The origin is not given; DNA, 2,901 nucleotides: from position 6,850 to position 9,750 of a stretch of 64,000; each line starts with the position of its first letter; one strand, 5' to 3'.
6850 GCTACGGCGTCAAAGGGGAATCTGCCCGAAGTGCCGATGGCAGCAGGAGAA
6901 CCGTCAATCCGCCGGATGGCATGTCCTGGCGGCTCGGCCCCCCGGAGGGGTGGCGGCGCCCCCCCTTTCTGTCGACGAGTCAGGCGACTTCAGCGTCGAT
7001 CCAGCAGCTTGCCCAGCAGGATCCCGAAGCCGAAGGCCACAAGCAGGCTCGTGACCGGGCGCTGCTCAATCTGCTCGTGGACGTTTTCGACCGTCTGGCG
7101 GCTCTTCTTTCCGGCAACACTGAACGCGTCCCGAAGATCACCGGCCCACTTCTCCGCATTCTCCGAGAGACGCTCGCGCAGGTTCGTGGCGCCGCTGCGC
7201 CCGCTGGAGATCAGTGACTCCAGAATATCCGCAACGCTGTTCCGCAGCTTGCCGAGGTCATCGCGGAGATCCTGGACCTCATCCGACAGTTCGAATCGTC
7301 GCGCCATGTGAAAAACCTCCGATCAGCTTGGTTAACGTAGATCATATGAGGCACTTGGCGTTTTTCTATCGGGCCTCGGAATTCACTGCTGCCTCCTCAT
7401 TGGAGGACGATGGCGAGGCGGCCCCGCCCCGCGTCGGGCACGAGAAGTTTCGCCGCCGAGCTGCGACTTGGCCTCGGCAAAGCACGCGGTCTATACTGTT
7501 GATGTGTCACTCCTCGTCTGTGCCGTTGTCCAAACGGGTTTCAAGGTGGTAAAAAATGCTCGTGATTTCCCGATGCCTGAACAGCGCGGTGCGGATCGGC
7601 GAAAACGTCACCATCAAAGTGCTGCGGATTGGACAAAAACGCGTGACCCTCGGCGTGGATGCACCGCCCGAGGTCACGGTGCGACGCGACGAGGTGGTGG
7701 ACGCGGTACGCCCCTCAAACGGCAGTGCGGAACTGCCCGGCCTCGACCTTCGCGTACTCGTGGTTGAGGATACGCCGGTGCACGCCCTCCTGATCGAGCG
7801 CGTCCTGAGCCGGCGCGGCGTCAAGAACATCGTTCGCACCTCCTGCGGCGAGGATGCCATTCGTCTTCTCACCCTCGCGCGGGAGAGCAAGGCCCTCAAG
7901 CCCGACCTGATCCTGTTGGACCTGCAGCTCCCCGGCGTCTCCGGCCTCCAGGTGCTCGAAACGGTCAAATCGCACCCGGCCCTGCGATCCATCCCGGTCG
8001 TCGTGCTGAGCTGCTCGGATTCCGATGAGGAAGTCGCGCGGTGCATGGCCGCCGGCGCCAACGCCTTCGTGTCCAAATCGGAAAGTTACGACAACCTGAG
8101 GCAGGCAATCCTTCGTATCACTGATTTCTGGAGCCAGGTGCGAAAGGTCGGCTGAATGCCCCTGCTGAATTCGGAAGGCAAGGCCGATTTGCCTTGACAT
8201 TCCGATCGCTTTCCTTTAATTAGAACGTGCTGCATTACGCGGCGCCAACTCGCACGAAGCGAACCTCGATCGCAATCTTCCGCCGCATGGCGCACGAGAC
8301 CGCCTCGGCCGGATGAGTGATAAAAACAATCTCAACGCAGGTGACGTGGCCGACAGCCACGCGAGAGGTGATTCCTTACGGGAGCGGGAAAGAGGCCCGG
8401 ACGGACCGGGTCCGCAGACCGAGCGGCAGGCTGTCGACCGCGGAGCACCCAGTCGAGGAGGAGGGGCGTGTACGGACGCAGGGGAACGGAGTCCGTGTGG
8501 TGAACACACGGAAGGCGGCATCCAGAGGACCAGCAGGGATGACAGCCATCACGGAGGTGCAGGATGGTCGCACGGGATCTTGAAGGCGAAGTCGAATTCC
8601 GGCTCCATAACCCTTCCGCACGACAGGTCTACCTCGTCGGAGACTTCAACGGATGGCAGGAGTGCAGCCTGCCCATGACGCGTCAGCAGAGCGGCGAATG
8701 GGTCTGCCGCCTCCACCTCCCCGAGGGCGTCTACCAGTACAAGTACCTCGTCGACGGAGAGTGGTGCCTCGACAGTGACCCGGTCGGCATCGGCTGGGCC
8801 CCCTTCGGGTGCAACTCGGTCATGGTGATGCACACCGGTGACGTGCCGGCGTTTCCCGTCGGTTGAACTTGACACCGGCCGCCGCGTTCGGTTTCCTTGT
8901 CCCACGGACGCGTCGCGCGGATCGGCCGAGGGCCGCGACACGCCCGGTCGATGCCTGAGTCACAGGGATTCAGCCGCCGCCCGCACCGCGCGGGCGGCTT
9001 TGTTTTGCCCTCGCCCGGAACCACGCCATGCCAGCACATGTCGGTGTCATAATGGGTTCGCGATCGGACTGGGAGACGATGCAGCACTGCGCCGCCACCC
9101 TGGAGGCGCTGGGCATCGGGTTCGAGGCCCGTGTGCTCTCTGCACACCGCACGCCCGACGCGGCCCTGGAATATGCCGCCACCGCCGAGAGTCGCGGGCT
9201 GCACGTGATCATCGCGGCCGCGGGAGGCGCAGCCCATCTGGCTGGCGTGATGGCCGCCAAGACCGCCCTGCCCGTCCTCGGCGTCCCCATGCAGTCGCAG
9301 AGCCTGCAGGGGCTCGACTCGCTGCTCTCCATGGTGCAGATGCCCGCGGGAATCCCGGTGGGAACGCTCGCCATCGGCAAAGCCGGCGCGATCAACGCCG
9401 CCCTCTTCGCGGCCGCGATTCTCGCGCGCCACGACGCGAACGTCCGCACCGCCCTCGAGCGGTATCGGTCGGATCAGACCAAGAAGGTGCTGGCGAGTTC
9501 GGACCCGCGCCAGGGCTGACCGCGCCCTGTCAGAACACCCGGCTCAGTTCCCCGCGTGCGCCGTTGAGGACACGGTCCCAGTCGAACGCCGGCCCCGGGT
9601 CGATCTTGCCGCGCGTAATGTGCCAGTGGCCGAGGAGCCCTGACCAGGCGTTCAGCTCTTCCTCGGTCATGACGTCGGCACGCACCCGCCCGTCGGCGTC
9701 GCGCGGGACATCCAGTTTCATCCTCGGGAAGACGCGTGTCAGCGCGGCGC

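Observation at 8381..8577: Strand-specific pile-up of GGA motifs forming the leader of the next gene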

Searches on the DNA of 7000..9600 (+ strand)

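Call 4: search_rna_families(source=window, start=7000, end=9600, threshold=evalue, max_evalue=10)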
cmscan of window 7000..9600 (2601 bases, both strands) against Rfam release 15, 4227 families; matches with E-value up to 10: 3.
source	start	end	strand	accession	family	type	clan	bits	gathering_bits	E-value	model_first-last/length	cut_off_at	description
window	8021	8126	+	RF01514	Afu_513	Gene; snRNA; snoRNA; CD-box;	-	17.4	48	0.92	1-103/103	no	A. fumigatus snoRNA Afu_513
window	8939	9004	+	RF02631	Hrs13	Gene; sRNA;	-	15.7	52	1.6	1-82/82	no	Hfq-regulated sRNA 13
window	8522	8555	-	RF01307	sR55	Gene; snRNA; snoRNA; CD-box;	-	14.6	35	4.3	1-65/65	no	Small nucleolar RNA sR55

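Call 45: search_rna_families(sources=[L111, L113, L115, L001, L024, L025, L107, L108, L112], threshold=evalue, max_evalue=1)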
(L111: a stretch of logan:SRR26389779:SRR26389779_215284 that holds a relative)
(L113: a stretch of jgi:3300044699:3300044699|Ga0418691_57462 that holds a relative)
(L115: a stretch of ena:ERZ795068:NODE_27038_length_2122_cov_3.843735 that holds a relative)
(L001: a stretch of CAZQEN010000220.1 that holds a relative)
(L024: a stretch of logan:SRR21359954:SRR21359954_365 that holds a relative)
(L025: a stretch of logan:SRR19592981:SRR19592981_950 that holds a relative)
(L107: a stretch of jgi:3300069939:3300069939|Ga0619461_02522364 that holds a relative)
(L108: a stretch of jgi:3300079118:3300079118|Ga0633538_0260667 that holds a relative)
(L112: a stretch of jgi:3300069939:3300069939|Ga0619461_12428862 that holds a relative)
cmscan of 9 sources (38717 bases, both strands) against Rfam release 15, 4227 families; matches with E-value up to 1: 0.
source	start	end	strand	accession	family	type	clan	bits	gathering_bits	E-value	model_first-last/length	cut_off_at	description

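Call 67: build_rna_model(alignment_id=A5, structure=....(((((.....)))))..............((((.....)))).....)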
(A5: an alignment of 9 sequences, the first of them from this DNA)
Model R1 built from alignment A5 (9 sequences, 51 columns); structure: as given.
model positions 46; base pairs 9; branch points 1; effective number of sequences 9; information 0.856 bits per position. Calibrated on 0.2 Mb of random sequence (short: E-values are rough).
structure used (alignment columns):
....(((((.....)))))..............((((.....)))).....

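Call 68: search_with_rna_model(model_id=R1, source=window, max_evalue=10, filters=off)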
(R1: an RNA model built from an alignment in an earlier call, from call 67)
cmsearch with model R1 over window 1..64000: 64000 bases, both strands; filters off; matches with E-value up to 10: 87.
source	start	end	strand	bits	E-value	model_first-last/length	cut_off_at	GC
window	8227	8267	+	47.4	6.7e-10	1-46/46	no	0.63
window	8903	8941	-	15.4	0.041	1-46/46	no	0.79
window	60719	60753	+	14.5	0.066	1-46/46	no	0.69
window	6311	6362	-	13.6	0.11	1-46/46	no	0.71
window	48766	48810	-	12.5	0.2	1-46/46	no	0.67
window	11111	11159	+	11.1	0.46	1-46/46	no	0.76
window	12447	12500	-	11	0.47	1-46/46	no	0.7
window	62258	62291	-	10.9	0.5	1-46/46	no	0.79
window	54888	54926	-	10.7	0.56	1-46/46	no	0.69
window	56390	56421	+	10.3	0.7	1-46/46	no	0.81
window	34058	34102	+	10.1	0.81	1-46/46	no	0.71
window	58990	59046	+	10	0.84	1-46/46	no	0.68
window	34424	34467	-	8.8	1.6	1-46/46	no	0.64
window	15087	15129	-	8.8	1.7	1-46/46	no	0.67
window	45548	45583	-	8.7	1.7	1-46/46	no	0.69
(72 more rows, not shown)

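Call 69: search_with_rna_model(model_id=R1, sources=[L001, L002, L021, L024, L025, L107, L108, L111, L112, L113, L114, L115, L124, L027, L029, L031, L035, L045, L046, L054, L056, L057, L058, L060, L061, L065, L066, L067, L068, L071, L075, L079, L080], max_evalue=1)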
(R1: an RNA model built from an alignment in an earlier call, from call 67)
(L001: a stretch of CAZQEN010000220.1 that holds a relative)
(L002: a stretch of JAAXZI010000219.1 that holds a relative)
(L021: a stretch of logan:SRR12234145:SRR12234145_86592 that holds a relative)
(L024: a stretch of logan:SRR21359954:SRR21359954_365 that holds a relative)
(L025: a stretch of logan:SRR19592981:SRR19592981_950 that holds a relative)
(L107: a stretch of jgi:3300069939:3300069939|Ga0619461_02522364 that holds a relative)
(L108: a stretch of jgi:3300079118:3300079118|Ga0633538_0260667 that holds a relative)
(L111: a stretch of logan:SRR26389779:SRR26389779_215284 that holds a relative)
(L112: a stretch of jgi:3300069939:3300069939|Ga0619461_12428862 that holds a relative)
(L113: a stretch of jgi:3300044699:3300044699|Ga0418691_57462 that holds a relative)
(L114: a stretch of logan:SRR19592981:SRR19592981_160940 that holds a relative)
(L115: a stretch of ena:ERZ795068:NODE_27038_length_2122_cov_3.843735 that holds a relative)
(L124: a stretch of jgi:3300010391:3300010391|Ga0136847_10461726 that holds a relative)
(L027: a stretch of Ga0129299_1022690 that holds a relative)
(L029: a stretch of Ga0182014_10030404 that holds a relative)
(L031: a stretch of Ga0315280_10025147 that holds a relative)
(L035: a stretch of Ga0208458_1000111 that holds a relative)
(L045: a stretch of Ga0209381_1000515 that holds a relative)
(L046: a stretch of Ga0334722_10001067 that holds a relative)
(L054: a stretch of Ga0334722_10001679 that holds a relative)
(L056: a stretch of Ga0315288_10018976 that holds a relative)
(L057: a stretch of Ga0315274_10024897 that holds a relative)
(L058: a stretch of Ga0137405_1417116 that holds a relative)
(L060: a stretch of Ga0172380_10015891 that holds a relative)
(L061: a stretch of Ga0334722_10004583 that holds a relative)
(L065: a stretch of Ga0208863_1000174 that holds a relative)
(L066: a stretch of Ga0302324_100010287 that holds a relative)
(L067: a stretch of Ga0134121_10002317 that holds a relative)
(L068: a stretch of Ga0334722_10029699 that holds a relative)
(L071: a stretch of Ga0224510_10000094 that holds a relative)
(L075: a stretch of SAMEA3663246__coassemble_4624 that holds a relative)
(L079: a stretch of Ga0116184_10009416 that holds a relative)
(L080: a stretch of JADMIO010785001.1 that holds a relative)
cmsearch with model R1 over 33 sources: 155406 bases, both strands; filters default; matches with E-value up to 1: 21.
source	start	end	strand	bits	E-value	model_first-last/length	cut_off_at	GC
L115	1505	1548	+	45.6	4.4e-09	1-46/46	no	0.61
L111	1816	1859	+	44.2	1e-08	1-46/46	no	0.57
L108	1397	1443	+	43.7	1.3e-08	1-46/46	no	0.6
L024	3682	3728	+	43.6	1.4e-08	1-46/46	no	0.64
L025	3487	3534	+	37.9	3.3e-07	1-46/46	no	0.52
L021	2904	2949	+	36.9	5.7e-07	1-46/46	no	0.67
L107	2202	2239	+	30.8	1.8e-05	1-46/46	no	0.53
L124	2055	2098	+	23.9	0.00084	1-46/46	no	0.59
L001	4597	4638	+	23.1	0.0013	1-46/46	no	0.67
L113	3186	3231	+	20.9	0.0045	1-46/46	no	0.59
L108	1379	1415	-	16.3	0.06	1-46/46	no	0.49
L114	106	147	+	15.4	0.1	1-46/46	no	0.62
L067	2983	3027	-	15.3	0.1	1-46/46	no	0.73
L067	4350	4392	+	14.5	0.16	1-46/46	no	0.72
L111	67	108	-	13.6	0.28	1-46/46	no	0.79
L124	1211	1249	+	13.5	0.29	1-46/46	no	0.67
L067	2280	2326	-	13.2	0.34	1-46/46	no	0.7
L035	1570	1604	-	12.5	0.51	1-46/46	no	0.86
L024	3664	3700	-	12.4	0.53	1-46/46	no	0.54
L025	1198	1233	-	11.8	0.73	1-46/46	no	0.69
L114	2912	2955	-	11.4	0.92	1-46/46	no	0.77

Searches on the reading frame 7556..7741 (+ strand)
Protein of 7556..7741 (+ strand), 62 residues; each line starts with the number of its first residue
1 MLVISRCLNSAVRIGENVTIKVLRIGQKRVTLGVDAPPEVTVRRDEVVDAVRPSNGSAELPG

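Call 59: search_solved_structures(query=window:7556-7741:+, max_evalue=0.01, show_alignments=4)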
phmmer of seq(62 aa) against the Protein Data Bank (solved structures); distinct sequences matched with E-value up to 0.01: 9.
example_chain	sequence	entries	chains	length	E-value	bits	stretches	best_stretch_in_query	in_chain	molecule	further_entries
1t3o_A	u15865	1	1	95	1.4e-08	37.7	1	1-58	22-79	Carbon storage regulator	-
1y00_A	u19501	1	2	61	1.4e-07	34.6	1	1-53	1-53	Carbon storage regulator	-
2jpp_A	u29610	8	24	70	1.4e-07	34.6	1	1-52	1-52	Translational repressor | Carbon storage regulator homolog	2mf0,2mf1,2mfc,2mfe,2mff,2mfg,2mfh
5dmb_D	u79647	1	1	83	1.7e-07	34.4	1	2-58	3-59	Carbon storage regulator homolog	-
2bti_A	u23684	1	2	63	1.7e-07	34.3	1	1-53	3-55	CARBON STORAGE REGULATOR HOMOLOG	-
5z38_F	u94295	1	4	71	2.3e-07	33.9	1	1-53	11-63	wild type CsrA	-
7yr6_E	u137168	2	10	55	2.6e-07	33.7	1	1-52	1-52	Translational regulator CsrA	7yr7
1vpz_A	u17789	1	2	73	4.4e-07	33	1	1-53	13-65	Carbon storage regulator homolog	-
5z38_E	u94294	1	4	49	3.2e-05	27.2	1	1-44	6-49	Truncated-CsrA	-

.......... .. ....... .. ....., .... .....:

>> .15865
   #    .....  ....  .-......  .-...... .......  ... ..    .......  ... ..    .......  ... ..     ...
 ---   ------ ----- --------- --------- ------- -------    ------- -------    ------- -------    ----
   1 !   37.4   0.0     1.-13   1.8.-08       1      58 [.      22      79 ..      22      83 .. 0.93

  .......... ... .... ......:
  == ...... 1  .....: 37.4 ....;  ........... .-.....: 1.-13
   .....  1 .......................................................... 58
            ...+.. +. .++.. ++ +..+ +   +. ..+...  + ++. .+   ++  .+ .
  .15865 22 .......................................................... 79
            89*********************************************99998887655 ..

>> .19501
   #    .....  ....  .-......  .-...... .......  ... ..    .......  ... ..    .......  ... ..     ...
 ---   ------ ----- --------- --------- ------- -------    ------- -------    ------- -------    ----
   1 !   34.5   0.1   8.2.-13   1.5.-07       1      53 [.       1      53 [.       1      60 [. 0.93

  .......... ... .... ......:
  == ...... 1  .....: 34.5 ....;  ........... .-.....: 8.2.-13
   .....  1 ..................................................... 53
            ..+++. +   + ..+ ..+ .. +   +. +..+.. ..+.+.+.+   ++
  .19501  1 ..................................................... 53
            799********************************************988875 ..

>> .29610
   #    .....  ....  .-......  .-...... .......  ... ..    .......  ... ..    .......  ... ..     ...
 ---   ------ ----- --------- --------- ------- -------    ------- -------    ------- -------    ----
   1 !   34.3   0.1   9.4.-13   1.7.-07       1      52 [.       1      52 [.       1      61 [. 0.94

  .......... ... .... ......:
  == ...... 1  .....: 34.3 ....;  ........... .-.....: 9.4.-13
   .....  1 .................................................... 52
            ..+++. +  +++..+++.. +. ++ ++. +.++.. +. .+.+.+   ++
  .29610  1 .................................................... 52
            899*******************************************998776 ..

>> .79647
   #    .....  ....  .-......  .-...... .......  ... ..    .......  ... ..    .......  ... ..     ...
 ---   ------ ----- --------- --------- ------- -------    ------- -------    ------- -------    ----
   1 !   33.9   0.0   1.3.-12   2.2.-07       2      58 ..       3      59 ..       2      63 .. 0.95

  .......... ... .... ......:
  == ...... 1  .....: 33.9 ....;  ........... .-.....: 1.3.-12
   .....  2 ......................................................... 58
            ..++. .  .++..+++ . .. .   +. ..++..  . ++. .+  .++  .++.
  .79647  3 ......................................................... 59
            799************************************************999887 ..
